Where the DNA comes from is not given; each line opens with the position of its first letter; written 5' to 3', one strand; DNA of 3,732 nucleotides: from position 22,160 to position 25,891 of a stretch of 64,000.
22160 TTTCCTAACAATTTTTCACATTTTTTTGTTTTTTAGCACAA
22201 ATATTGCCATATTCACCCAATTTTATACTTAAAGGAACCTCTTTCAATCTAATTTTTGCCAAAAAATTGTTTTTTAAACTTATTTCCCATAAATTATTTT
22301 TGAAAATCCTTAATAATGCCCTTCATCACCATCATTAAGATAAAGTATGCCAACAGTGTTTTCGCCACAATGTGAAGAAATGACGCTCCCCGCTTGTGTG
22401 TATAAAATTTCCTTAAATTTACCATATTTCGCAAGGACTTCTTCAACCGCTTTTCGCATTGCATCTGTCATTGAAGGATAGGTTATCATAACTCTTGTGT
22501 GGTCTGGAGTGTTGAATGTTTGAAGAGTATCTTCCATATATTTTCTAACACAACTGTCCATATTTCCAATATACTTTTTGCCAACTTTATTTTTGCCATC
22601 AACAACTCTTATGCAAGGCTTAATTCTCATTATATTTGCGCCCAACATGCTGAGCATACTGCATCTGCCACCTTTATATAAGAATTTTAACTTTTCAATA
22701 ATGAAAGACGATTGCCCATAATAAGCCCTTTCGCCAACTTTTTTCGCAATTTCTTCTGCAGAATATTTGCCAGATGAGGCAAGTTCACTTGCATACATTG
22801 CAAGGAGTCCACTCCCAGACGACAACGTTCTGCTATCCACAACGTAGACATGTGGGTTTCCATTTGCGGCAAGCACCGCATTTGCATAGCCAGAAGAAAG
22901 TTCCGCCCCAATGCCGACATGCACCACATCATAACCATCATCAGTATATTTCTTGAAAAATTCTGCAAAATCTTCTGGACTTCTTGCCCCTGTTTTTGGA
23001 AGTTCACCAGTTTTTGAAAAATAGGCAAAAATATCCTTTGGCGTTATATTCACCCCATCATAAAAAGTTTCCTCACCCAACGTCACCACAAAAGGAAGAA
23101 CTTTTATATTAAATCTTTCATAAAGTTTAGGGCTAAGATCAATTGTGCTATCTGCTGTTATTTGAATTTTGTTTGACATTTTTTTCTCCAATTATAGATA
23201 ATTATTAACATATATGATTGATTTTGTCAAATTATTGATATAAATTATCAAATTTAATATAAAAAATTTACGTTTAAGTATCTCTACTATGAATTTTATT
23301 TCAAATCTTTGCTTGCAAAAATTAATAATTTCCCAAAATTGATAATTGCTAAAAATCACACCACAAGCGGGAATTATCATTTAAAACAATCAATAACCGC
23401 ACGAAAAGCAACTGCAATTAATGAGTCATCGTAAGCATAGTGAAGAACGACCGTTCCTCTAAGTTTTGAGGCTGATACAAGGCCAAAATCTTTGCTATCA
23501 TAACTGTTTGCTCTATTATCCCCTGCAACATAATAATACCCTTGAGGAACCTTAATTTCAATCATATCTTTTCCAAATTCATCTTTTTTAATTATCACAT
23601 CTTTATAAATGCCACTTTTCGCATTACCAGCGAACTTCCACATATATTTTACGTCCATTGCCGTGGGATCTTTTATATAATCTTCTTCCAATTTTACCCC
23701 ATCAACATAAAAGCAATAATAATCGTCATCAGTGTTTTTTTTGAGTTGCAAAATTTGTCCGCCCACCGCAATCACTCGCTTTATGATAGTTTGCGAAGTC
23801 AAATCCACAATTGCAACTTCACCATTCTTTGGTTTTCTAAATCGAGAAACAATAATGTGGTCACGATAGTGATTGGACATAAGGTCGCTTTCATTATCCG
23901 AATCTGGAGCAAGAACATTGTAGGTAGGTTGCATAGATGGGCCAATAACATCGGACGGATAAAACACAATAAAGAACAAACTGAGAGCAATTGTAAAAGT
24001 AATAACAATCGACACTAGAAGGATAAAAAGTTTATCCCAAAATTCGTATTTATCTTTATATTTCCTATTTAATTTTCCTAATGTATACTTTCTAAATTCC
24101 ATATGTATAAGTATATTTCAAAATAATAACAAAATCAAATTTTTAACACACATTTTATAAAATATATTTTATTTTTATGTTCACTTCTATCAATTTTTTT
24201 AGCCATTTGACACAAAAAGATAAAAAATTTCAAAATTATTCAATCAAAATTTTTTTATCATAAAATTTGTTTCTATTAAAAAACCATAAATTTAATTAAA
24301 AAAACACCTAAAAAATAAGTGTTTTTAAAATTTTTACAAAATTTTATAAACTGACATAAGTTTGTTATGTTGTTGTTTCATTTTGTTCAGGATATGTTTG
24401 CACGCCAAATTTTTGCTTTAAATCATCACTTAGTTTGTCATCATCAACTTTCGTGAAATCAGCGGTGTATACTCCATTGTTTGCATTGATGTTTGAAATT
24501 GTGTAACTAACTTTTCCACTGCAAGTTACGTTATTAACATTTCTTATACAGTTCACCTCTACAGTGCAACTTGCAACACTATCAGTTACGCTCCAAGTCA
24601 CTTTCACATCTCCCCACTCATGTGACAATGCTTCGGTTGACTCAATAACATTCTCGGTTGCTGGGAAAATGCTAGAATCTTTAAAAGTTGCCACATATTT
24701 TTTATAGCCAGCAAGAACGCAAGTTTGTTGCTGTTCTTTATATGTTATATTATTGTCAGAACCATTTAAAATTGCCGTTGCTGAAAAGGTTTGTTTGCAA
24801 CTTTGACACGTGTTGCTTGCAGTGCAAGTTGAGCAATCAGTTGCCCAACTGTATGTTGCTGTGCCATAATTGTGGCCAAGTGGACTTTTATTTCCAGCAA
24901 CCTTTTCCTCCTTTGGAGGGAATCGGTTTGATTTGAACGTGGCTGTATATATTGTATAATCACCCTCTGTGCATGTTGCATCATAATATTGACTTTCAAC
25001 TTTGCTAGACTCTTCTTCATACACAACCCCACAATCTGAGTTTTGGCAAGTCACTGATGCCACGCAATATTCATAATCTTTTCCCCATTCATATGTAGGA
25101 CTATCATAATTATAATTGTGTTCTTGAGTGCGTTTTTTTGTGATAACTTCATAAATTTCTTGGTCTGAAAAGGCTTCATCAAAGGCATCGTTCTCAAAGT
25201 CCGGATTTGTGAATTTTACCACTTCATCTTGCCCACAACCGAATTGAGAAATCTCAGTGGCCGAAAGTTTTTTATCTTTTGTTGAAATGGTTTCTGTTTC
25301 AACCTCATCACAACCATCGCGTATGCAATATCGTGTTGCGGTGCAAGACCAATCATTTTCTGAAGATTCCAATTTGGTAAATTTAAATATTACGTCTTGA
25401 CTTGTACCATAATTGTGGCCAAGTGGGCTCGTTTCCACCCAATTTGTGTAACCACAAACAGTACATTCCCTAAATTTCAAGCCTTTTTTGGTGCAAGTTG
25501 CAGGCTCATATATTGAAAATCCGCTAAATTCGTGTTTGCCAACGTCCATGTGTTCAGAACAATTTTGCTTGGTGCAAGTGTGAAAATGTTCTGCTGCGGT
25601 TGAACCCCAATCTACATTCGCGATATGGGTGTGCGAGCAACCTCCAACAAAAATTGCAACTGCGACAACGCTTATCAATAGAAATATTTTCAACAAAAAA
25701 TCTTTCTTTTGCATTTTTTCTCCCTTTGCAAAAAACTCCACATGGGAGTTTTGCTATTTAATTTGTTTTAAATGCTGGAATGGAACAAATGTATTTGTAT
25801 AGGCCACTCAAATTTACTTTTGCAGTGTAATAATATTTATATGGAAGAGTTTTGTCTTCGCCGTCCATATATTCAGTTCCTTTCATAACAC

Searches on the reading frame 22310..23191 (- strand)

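Call 6: search_protein_families(library=pfam, proteins=[window:22310-23191:-])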
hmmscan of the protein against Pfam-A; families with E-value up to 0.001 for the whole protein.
window:22310-23191:- (293 aa): 1 family
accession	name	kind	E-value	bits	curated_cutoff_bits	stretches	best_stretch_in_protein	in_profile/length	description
PF02645.21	DegV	-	2.2e-56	191.7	27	1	8-285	1-278/280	Uncharacterised protein, DegV family COG1307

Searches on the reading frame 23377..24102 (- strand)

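Call 6: search_protein_families(library=pfam, proteins=[window:23377-24102:-])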
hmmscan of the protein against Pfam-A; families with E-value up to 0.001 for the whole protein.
window:23377-24102:- (241 aa): 1 family
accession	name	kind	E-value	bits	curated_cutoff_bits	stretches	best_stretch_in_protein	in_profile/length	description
PF10502.14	Peptidase_S26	-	2e-24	86.8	22.9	1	28-222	4-167/168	Signal peptidase, peptidase S26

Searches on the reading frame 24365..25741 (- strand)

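Call 6: search_protein_families(library=pfam, proteins=[window:24365-25741:-])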
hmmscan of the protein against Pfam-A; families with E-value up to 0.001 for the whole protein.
window:24365-25741:- (458 aa): 0 families

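Call 31: search_protein_families(library=pfam, proteins=[window:24365-25741:-], max_evalue=0.1)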
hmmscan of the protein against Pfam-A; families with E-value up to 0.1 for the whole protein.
window:24365-25741:- (458 aa): 1 family
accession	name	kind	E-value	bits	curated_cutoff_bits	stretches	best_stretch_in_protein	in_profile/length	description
PF00703.27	Glyco_hydro_2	-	0.073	14.3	23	0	378-435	5-62/109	Glycosyl hydrolases family 2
